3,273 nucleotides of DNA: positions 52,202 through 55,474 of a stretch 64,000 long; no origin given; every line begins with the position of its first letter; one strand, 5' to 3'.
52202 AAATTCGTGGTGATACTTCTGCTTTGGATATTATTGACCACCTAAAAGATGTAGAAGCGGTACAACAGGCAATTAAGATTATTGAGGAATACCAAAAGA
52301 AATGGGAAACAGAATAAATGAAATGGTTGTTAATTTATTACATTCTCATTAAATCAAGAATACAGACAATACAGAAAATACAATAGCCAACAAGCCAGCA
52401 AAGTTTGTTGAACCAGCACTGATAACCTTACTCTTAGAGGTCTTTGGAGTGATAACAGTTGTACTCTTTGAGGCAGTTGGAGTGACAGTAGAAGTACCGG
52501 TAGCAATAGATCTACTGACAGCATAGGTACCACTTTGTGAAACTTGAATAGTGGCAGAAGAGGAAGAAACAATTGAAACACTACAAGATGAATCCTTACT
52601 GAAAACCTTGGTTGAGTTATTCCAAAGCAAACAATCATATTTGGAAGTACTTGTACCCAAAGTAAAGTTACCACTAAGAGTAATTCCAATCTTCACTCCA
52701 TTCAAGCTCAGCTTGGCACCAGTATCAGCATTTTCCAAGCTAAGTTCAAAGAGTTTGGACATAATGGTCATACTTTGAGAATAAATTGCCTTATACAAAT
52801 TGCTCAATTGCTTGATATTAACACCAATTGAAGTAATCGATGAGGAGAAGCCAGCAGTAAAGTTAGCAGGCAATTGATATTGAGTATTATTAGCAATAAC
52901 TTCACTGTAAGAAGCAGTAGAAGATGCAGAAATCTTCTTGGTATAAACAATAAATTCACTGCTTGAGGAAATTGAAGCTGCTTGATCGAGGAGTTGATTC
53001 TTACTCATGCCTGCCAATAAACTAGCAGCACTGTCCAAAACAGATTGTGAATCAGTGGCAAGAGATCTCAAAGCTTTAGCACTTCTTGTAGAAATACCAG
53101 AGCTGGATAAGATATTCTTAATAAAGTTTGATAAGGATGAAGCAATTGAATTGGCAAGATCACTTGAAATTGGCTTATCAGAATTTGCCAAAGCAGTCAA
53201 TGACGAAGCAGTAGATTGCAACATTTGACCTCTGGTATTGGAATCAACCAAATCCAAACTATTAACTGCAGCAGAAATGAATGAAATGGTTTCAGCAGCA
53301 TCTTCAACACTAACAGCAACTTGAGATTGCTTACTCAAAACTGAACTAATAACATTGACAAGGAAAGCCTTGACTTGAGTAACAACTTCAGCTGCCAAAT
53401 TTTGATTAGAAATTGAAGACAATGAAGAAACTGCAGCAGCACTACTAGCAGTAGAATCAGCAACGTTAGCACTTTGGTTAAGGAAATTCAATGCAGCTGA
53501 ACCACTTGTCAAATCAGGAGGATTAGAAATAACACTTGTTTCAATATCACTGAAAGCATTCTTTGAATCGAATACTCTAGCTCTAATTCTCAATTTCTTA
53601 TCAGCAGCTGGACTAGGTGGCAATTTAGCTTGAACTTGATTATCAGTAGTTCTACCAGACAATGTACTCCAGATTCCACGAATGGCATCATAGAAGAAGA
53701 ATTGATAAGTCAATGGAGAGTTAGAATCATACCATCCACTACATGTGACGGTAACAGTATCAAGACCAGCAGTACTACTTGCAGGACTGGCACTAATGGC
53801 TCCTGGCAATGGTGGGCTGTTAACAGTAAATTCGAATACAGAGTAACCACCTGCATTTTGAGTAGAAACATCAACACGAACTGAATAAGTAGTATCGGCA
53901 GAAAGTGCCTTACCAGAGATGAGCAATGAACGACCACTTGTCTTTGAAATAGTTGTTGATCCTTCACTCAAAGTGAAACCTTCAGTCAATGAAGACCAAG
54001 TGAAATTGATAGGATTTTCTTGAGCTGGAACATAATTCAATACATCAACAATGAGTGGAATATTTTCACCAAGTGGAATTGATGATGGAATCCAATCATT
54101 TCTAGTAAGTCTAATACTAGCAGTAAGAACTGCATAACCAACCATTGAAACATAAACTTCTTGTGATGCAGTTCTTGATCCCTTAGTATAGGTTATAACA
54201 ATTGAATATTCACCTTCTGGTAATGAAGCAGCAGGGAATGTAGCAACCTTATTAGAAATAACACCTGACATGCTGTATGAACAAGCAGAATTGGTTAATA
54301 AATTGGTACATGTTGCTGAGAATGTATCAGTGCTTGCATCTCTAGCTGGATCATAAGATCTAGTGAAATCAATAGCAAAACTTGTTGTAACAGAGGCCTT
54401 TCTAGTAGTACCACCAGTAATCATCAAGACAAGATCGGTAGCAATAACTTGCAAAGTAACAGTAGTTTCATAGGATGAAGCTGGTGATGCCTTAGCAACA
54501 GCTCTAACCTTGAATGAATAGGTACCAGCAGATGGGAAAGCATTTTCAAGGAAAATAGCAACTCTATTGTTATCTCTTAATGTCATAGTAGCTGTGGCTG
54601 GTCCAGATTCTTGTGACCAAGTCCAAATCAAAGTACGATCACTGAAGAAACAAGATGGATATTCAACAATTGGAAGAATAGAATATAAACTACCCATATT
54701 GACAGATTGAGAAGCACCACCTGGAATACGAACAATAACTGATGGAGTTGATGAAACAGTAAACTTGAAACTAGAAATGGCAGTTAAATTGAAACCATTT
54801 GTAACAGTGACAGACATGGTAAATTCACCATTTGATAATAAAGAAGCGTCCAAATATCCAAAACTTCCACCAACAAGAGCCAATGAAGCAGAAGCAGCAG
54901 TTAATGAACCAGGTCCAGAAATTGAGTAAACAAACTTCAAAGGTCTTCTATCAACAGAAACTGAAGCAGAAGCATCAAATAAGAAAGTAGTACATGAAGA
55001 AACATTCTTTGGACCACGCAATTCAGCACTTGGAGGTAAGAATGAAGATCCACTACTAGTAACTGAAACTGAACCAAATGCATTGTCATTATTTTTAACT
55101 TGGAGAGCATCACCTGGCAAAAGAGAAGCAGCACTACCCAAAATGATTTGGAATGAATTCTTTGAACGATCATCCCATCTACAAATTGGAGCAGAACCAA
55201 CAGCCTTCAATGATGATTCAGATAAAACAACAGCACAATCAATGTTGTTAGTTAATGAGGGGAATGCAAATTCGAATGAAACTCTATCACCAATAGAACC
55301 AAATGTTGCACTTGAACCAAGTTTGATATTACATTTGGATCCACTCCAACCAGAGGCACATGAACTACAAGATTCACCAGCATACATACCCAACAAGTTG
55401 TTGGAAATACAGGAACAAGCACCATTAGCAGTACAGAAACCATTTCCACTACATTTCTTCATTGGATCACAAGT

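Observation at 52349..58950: About 2200-aa secreted EGF-repeat surface glycoprotein with a recently amplified tandem array, mucin-like stalk and probable GPI signal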

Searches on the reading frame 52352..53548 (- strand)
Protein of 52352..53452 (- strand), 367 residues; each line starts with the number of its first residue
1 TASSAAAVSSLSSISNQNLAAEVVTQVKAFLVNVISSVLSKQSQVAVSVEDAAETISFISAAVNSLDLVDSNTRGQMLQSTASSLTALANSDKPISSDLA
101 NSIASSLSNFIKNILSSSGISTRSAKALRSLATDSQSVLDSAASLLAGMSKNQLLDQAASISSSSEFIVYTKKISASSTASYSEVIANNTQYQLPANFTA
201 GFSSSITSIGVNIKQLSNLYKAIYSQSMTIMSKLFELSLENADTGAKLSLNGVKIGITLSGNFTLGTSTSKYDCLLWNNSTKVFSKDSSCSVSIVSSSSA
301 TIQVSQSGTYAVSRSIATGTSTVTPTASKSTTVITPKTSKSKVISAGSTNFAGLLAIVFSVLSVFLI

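Call 28: search_protein_families(library=pfam, proteins=[window:52352-53452:-], max_evalue=10)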
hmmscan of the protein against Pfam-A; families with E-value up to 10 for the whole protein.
window:52352-53452:- (367 aa): 2 families
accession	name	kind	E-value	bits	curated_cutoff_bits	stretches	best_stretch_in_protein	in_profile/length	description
PF20892.2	SidC_lipid-bd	-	0.11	12.9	27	1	53-113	47-107/127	SidC, lipid-binding domain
PF07093.16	SGT1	-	0.21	10.5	30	1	16-165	360-504/587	SGT1 protein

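Call 58: predict_structure(alignment_id=A1)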
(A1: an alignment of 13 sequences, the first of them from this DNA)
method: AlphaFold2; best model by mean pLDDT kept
length: 345 residues; sequences in the alignment: 13
mean_pLDDT: 78.1   pTM: 0.74
mean pLDDT of the five models: 78.1, 74.3, 69.7, 67.9, 66.7
residues with pLDDT >= 90: 78; 70-90: 178; 50-70: 69; < 50: 20
segments of 3 or more residues with pLDDT < 50: 1-9, 29-31, 152-158
pLDDT, mean of each block of 10 residues (from residue 1): 41 65 59 57 62 69 76 75 82 69 76 85 83 85 72 48 70 80 86 87 92 90 92 87 89 69 88 88 90 77 85 86 92 92 91
secondary structure, 60 per line:
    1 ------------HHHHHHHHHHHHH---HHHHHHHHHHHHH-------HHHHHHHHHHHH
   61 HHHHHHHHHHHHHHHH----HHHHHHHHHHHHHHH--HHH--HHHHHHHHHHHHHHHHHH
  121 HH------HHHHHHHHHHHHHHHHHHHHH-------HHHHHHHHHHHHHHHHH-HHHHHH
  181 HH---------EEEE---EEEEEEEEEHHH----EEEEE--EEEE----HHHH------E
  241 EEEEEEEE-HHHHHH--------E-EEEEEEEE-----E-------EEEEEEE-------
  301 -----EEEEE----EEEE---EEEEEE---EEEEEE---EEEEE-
elements in order: H13-25 H29-41 H49-76 H81-95 H103-122 H129-149 H157-173 H175-182 E192-195 E199-207 E215-219 E222-225 H230-233 E240-248 H250-255 E266-273 E287-293 E306-310 E315-318 E322-327 E331-336 E340-344

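Call 61: fold_search(model_id=the predicted structure, library=pdb)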
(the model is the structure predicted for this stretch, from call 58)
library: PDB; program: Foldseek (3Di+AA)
matches with E <= 10: 882; with E <= 0.001: 9
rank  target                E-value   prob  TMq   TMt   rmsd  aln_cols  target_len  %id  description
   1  4dlo_A                9.9e-12  1.00  0.46  0.45  10.9       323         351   12  Crystal structure of the GAIN and HormR domains of brain angiogenesis inhibitor 3 (BAI3) (released 2012-02-22)
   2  4dlo_B                2.1e-10  1.00  0.43  0.44  10.9       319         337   11  Crystal structure of the GAIN and HormR domains of brain angiogenesis inhibitor 3 (BAI3) (released 2012-02-22)
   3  8vy2_A                3.5e-09  1.00  0.55  0.17   5.8       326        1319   12  Structure of mCELSR1 extracellular region containing CADH9-GAIN domains (released 2025-05-07)
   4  8oek                  4.1e-09  1.00  0.59  0.59   4.6       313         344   10  Crystal structure of the HormR-GAIN domains of adhesion GPCR ADGRB2 (BAI2) in the uncleaved state (released 2023-05-31)
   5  4dlq_A                7.5e-09  1.00  0.49  0.48   6.1       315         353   12  Crystal structure of the GAIN and HormR domains of CIRL 1/Latrophilin 1 (CL1) (released 2012-02-22)
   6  8vti_A                4.4e-08  1.00  0.41  0.40  11.2       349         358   13  Latrophilin-3 (ADGRL3) HormR and GAIN domains in the context of the holoreceptor (released 2024-12-11)
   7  6v55_A                1.1e-07  1.00  0.50  0.25   5.0       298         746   13  Full extracellular region of zebrafish Gpr126/Adgrg6 (released 2020-01-15)
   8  9fqr_Hn               7.8e-05  1.00  0.42  0.27   8.3       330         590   10  96-nm repeat of axonemal doublet microtubules from bovine sperm (released 2025-03-26)
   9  8ikj                  1.0e-04  1.00  0.43  0.30   7.8       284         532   13  Cryo-EM structure of the inactive CD97 (released 2024-02-14)
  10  7tva_A                2.3e-03  0.72  0.20  0.13  20.0       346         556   11  Stat5a Core in complex with AK2292 (released 2023-02-15)
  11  7qu8_A                1.5e-02  1.00  0.33  0.48   5.6       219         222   10  ADGRG3/GPR97 Extracellular Region (released 2022-09-28)
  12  7mwr_B                1.8e-02  0.94  0.22  0.27  11.5       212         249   13  Structure of De Novo designed beta sheet heterodimer LHD101A53/B4 (released 2022-01-19)
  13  8g9j                  2.4e-02  1.00  0.31  0.48   5.7       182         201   14  Geometrically programmable nanomaterial construction using regularized protein building blocks (released 2024-03-13)
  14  6u1s_A                2.4e-02  0.90  0.22  0.24  11.5       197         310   11  Cryo-EM structure of a de novo designed 16-helix transmembrane nanopore, TMHC8_R. (released 2020-08-19)
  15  8twe_A                3.4e-02  0.51  0.15  0.14  13.6       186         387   12  Cryo-EM structure of the PP2A:B55-FAM122A complex, B55 body (released 2023-11-01)
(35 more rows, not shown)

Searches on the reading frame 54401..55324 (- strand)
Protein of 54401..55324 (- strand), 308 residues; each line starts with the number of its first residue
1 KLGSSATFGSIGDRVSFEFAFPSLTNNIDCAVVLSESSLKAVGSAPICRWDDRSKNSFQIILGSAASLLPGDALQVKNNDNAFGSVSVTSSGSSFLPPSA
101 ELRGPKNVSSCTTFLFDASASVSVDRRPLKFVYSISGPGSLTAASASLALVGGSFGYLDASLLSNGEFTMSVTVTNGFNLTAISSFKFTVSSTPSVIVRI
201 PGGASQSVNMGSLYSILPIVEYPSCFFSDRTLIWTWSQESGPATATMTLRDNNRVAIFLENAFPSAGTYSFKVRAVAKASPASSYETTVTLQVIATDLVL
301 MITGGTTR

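Call 28: search_protein_families(library=pfam, proteins=[window:54401-55324:-], max_evalue=10)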
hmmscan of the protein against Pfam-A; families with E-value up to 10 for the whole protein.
window:54401-55324:- (308 aa): 6 families
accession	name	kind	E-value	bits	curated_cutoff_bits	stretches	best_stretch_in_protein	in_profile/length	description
PF02010.21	REJ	-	1.3e-06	27.8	25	2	262-308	44-94/452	REJ domain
PF22352.2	K319L-like_PKD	-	3.8e-05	24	27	1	230-290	27-83/84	K319L-like, PKD domain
PF18911.6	PKD_4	-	0.0048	17.4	27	1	97-134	3-40/85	PKD domain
PF00801.26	PKD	-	0.012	16.1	23.5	1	158-181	49-72/80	PKD domain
PF07495.19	Y_Y_Y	-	0.14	12.5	26.6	1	266-293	37-64/65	Y_Y_Y domain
PF05345.18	He_PIG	-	0.82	10.6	24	0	265-293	69-95/96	Putative Ig domain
